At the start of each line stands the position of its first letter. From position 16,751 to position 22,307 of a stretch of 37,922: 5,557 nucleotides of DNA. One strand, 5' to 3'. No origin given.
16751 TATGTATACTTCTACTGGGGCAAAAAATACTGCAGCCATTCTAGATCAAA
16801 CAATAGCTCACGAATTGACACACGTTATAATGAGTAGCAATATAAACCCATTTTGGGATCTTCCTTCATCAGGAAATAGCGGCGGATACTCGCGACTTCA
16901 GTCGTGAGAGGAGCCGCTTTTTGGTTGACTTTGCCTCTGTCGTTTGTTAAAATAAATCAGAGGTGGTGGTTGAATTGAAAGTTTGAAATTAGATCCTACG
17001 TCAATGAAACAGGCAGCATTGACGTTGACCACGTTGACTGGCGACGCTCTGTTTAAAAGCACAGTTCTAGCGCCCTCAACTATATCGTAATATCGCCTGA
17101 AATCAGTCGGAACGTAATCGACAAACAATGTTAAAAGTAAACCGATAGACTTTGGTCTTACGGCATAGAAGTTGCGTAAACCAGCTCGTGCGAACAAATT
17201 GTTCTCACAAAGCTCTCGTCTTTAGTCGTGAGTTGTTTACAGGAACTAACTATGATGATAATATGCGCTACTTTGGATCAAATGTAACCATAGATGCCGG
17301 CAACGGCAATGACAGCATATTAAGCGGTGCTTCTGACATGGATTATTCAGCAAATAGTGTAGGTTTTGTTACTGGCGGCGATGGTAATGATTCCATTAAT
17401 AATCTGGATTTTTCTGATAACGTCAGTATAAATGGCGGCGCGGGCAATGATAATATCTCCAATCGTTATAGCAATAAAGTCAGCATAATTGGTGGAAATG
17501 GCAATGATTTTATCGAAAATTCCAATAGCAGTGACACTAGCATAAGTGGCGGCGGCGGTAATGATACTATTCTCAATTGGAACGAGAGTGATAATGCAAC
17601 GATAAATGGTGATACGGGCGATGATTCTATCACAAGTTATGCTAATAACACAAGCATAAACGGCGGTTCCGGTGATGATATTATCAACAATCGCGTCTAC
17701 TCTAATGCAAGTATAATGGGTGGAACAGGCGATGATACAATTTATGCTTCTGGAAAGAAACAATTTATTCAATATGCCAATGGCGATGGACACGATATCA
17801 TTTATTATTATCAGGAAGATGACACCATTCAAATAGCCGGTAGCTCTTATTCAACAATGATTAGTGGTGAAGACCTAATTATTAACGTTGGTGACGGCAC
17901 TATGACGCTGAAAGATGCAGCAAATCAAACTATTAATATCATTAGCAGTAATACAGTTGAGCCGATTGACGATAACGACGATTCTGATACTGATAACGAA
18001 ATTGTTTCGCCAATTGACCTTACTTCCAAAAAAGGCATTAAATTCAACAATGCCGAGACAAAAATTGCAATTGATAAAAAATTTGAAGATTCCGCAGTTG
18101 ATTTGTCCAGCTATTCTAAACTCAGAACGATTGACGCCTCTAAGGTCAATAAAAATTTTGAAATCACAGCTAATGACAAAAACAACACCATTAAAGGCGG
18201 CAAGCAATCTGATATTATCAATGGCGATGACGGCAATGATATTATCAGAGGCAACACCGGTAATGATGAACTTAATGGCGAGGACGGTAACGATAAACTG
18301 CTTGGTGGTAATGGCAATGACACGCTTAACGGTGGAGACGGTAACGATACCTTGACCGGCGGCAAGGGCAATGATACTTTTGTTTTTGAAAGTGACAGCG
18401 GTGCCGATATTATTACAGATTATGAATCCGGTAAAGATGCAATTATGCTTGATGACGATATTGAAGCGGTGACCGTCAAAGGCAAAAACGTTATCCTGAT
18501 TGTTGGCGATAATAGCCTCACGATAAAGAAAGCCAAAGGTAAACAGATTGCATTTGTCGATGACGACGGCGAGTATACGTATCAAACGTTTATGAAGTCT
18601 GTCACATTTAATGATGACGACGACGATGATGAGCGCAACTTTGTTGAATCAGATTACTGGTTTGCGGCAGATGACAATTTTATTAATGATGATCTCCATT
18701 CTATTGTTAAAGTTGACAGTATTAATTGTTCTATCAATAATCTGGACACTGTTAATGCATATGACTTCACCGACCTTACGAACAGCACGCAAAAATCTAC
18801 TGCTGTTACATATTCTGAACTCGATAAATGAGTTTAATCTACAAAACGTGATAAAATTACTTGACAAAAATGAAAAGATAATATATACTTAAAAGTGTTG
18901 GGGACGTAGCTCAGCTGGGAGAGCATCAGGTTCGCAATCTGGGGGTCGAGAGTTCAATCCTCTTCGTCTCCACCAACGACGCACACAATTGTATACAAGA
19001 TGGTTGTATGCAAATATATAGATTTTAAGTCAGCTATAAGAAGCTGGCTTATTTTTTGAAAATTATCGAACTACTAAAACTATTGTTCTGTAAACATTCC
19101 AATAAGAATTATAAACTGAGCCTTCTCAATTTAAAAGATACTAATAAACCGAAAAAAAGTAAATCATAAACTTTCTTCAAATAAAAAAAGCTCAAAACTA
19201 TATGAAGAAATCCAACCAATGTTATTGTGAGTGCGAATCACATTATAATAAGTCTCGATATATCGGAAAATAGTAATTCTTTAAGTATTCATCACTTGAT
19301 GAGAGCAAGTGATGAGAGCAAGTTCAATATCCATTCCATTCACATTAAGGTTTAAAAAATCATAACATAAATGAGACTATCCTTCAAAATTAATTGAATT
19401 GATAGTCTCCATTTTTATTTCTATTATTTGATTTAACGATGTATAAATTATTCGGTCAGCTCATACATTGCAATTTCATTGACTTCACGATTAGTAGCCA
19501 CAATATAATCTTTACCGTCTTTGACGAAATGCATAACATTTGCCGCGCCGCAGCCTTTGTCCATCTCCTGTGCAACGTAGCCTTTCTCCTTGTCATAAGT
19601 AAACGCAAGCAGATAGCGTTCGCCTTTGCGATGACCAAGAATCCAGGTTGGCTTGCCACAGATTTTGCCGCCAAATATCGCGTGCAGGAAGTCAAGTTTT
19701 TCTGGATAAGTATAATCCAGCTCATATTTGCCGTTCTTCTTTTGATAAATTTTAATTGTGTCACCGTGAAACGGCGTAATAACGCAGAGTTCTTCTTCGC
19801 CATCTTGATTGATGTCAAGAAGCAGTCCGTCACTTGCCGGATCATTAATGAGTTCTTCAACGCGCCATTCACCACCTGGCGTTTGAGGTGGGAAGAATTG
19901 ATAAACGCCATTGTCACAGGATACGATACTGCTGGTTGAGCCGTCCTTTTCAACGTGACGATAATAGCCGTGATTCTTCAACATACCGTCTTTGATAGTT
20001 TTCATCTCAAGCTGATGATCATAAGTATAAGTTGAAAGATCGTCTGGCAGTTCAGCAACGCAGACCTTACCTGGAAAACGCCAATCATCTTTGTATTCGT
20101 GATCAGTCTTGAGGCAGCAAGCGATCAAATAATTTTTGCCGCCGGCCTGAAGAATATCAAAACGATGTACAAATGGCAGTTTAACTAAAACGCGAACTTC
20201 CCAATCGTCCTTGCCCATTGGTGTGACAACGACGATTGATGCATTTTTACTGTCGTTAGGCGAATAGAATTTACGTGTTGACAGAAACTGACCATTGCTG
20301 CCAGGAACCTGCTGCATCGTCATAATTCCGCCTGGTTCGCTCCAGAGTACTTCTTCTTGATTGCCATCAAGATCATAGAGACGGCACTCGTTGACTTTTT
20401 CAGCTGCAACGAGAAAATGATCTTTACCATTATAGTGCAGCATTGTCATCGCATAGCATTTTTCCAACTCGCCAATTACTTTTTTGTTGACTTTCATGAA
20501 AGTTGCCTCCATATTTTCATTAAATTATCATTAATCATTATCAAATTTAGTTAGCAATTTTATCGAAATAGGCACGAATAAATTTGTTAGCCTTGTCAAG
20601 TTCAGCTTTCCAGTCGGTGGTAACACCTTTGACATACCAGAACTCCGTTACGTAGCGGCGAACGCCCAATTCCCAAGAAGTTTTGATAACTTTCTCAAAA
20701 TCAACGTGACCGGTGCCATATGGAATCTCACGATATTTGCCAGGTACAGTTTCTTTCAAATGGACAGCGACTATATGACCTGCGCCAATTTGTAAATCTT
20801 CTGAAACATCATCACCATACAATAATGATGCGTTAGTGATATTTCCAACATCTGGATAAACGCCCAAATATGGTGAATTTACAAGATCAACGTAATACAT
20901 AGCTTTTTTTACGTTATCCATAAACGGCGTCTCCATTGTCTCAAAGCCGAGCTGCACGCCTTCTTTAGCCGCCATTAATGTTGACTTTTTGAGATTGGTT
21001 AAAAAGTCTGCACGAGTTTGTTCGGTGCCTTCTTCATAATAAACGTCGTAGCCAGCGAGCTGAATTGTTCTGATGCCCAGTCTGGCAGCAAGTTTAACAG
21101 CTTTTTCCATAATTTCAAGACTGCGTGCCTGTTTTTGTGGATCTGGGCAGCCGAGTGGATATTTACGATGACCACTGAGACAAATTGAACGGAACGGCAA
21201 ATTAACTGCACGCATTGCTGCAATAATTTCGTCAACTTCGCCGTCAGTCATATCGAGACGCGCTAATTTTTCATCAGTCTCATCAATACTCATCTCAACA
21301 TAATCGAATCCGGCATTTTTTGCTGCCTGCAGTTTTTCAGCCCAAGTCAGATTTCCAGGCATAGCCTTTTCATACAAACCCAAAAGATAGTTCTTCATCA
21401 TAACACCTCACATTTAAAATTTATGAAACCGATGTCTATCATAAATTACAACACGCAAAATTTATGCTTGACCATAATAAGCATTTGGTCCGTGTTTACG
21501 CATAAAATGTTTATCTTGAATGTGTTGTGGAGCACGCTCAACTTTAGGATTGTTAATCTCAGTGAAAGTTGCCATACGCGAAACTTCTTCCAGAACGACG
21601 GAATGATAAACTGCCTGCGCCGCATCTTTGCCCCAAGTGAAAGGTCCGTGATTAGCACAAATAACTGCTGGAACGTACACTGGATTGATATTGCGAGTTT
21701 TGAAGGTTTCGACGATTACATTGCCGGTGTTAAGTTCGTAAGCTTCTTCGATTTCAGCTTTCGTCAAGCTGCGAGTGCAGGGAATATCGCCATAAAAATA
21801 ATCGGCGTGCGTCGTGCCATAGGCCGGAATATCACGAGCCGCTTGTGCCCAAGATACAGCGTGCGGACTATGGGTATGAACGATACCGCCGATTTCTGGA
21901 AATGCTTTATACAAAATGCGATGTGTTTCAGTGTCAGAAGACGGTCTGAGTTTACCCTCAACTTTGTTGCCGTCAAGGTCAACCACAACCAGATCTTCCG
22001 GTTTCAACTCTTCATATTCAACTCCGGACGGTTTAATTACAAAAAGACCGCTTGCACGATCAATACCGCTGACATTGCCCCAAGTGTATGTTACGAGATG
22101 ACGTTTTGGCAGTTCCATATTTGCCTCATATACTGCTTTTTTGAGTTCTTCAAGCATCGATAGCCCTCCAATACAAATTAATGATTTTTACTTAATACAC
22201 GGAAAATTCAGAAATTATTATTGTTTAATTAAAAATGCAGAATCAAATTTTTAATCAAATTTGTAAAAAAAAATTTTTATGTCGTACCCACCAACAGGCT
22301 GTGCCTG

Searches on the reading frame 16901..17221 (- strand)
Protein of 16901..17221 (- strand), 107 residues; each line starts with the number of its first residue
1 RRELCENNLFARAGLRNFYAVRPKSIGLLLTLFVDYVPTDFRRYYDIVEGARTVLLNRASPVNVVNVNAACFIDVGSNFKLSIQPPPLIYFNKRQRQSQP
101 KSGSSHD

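Call 4: search_protein_families(library=pfam, proteins=[window:16901-17221:-], max_evalue=1)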
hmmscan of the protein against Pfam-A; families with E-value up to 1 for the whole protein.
window:16901-17221:- (107 aa): 0 families

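Call 72: search_protein_representatives(protein=window:16901-17221:-)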
Query: 107 residues. Proteins with E-value up to 0.001 (for the whole library): 9; up to 1e-10: 2; up to 1e-30: 1. The best 9 are listed.
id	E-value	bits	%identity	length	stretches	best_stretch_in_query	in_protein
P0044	2.7e-35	136.8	89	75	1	9-83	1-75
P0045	2.7e-11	59.7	34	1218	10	31-62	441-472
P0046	3.2e-10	56.2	35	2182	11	30-70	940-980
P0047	3.1e-05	40.2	34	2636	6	27-63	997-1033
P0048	2.2e-04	37.5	32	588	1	52-91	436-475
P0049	3.8e-04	36.7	46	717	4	31-63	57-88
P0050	5.9e-04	36.1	39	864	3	25-81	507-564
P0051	6.8e-04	35.9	33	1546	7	33-64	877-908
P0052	7.2e-04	35.9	29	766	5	32-70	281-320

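Call 74: search_protein_families(library=pfam, proteins=[P0045, P0046, P0048, P0049, P0050], max_evalue=0.001)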
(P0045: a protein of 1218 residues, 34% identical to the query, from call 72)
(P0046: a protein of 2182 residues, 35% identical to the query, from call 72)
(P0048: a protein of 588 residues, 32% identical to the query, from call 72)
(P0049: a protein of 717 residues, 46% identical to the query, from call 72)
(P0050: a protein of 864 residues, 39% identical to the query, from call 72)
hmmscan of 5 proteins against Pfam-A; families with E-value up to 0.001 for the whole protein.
P0045 (1218 aa): 5 families
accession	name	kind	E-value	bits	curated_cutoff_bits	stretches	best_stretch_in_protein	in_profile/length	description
PF24507.1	Ig_CFAP65_4th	-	6.7e-23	81.3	27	0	500-534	23-56/76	CFAP65, fourth Ig-like domain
PF25371.1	DUF7884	-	2.4e-16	60.1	27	0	439-495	11-68/90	Domain of unknown function (DUF7884)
PF19766.4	DUF6253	-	1e-15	57.9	25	0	619-665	15-61/81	Family of unknown function (DUF6253)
PF22065.2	Cep192_D7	-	1.2e-12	48.2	27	0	422-455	65-97/125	Cep192 domain 7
PF25470.1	DUF7901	-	7.2e-05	23.3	24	0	75-128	20-76/205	Domain of unknown function (DUF7901)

P0046 (2182 aa): 9 families
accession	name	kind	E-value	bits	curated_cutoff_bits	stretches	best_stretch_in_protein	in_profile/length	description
PF18676.6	MBG_2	-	9.9e-71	234.8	25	5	1765-1840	1-72/72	MBG domain (YGX type)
PF24507.1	Ig_CFAP65_4th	-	2.5e-52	175.6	27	0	461-495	21-55/76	CFAP65, fourth Ig-like domain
PF22065.2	Cep192_D7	-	2.9e-31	108.4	27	0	663-725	35-97/125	Cep192 domain 7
PF22544.2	HYDIN_VesB_CFA65-like_Ig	-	4.1e-20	72.3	25.5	0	455-494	39-78/100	HYDIN/CFA65/VesB-like, Ig-like domain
PF13585.12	CHU_C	-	6.2e-18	65.1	27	1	2098-2179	2-85/86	CHU_C Type IX secretion signal domain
PF15780.11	ASH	-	8e-16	58.5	27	0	456-492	44-80/98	Abnormal spindle-like microcephaly-assoc'd, ASPM-SPD-2-Hydin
PF25249.1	Ig_CFAP65_7th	-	3.7e-14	53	28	0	1072-1114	41-82/120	CFAP65, seventh Ig-like domain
PF14347.11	DUF4399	-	4.2e-05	24.3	28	0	475-507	58-91/91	Domain of unknown function (DUF4399)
PF17963.7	Big_9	-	0.00017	22.8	23.6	1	1846-1952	3-88/89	Bacterial Ig domain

P0048 (588 aa): 11 families
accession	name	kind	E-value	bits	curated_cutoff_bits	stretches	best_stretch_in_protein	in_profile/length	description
PF17079.10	SOTI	-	3.2e-25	88.9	27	0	493-529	24-60/101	Male-specific protein scotti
PF23202.1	PAH_ZNF598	-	3.3e-11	43.7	25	0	456-504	25-74/83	ZNF598 PAH domain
PF23075.1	zf-C2H2_ZNF462_11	-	3.8e-10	39.9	27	0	333-351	19-37/45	Zinc finger protein 462, C2H2 zinc finger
PF03379.19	CcmB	-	8.7e-08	32.3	24.9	0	506-549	59-102/215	CcmB protein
PF12828.12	PXB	-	8e-07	29.5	27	0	275-298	56-79/127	PX-associated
PF17411.7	SmaI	-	2.7e-06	27.5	27.3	0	26-71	24-67/240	Type II site-specific deoxyribonuclease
PF10102.14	DUF2341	-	3e-06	28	23.4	0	489-527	14-51/84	Domain of unknown function (DUF2341)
PF19202.5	DUF5874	-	6.3e-06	26.9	27.1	0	238-262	42-66/74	Family of unknown function (DUF5874)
PF13556.12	HTH_30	-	9.3e-05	22.6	27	0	175-193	1-19/59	PucR C-terminal helix-turn-helix domain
PF19162.5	DUF5844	-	0.00021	22.1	25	0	48-83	24-59/109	Family of unknown function (DUF5844)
PF12949.13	HeH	-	0.00047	20.3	28.9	0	482-494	4-16/35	HeH/LEM domain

P0049 (717 aa): 12 families
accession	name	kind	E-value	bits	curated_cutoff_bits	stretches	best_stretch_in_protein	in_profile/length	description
PF24507.1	Ig_CFAP65_4th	-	7.5e-25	87.6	27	0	345-392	22-65/76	CFAP65, fourth Ig-like domain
PF19766.4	DUF6253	-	1.4e-23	83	25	0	161-203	22-64/81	Family of unknown function (DUF6253)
PF22067.2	Cep192_D3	-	3e-20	72.6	27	0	259-318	33-90/99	Cep192 domain 3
PF25249.1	Ig_CFAP65_7th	-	1.5e-18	67.1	28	0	265-311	42-87/120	CFAP65, seventh Ig-like domain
PF22065.2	Cep192_D7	-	2.7e-14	53.5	27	0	347-378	66-96/125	Cep192 domain 7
PF18962.6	Por_Secre_tail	-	1.1e-10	42.1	27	1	648-715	1-74/75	Secretion system C-terminal sorting domain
PF15780.11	ASH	-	1.3e-09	38.6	27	0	422-454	50-81/98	Abnormal spindle-like microcephaly-assoc'd, ASPM-SPD-2-Hydin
PF12503.13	CMV_1a_C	-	1.3e-08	35.2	25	0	463-499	30-64/84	Cucumber mosaic virus 1a protein C terminal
PF19190.6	BACON_2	-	1.6e-07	31.6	25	1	548-630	2-91/94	Viral BACON domain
PF13004.13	BACON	-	1.7e-07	31.6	25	1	574-620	2-49/61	Putative binding domain, N-terminal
PF07610.17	DUF1573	-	0.00011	22.6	26.1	0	203-239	53-89/98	Protein of unknown function (DUF1573)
PF18175.6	HU-CCDC81_bac_2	-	0.00067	19.9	35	0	286-304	50-68/70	CCDC81-like prokaryotic HU domain 2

P0050 (864 aa): 5 families
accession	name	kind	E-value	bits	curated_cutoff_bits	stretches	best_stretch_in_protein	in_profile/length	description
PF07581.17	Glug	-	2.9e-09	37.2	20.5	1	271-297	1-28/28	The GLUG motif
PF18962.6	Por_Secre_tail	-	3.3e-09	37.3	27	1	787-862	1-74/75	Secretion system C-terminal sorting domain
PF24507.1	Ig_CFAP65_4th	-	9.3e-09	36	27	0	575-617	26-63/76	CFAP65, fourth Ig-like domain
PF25249.1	Ig_CFAP65_7th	-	2.2e-07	31.1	28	0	563-606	37-79/120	CFAP65, seventh Ig-like domain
PF19766.4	DUF6253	-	7.7e-06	26.2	25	0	541-578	22-59/81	Family of unknown function (DUF6253)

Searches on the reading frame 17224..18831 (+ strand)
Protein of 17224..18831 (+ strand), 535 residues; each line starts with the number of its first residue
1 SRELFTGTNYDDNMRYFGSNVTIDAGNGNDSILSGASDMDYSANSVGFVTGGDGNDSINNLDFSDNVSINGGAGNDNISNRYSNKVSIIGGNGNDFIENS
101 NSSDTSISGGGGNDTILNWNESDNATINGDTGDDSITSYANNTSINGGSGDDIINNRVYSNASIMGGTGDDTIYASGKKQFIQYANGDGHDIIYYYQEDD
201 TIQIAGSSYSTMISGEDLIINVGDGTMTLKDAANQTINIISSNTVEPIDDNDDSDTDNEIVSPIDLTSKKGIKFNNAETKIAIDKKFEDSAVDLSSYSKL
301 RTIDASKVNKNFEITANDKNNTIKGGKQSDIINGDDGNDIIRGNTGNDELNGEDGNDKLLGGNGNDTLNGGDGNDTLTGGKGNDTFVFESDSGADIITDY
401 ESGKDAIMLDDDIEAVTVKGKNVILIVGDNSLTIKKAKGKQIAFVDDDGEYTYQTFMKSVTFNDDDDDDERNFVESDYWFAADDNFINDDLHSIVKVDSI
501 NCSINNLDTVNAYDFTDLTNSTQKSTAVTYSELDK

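Call 4: search_protein_families(library=pfam, proteins=[window:17224-18831:+], max_evalue=1)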
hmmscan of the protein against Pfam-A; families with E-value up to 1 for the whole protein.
window:17224-18831:+ (535 aa): 4 families
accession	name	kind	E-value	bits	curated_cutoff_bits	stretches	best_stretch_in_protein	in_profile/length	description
PF00353.25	HemolysinCabind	-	1.4e-21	76.5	23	5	352-385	2-35/36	RTX calcium-binding nonapeptide repeat (4 copies)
PF19910.5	DUF6383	-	0.0046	17.5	23.7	0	418-459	7-48/74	Domain of unknown function (DUF6383)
PF24353.1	DUF7513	-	0.12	12.7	27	0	211-251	31-71/81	Domain of unknown function (DUF7513)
PF12971.12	NAGLU_N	-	0.38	11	28.3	0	187-215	26-54/82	Alpha-N-acetylglucosaminidase (NAGLU) N-terminal domain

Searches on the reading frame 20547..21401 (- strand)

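Call 20: search_protein_families(library=pfam, proteins=[window:20547-21401:-], max_evalue=0.00001)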
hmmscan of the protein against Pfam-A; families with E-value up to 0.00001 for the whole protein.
window:20547-21401:- (284 aa): 1 family
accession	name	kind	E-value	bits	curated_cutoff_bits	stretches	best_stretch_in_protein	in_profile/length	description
PF01261.30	AP_endonuc_2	-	1e-41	143.7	31.1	1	24-257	1-232/249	Xylose isomerase-like TIM barrel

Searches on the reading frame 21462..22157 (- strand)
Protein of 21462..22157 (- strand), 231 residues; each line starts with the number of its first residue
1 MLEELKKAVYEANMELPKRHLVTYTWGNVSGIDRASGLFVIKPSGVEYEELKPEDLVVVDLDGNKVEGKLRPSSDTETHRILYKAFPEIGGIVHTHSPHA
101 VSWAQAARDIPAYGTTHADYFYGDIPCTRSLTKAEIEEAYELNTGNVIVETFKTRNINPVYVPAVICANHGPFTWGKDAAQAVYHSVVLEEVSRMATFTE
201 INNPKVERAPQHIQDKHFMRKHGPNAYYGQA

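Call 20: search_protein_families(library=pfam, proteins=[window:21462-22157:-], max_evalue=0.00001)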
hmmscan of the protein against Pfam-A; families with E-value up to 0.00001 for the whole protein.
window:21462-22157:- (231 aa): 1 family
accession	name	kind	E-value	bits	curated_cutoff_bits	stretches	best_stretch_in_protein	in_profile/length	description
PF00596.27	Aldolase_II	-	4.9e-54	183.4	22.2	1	8-196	2-182/183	Class II Aldolase and Adducin N-terminal domain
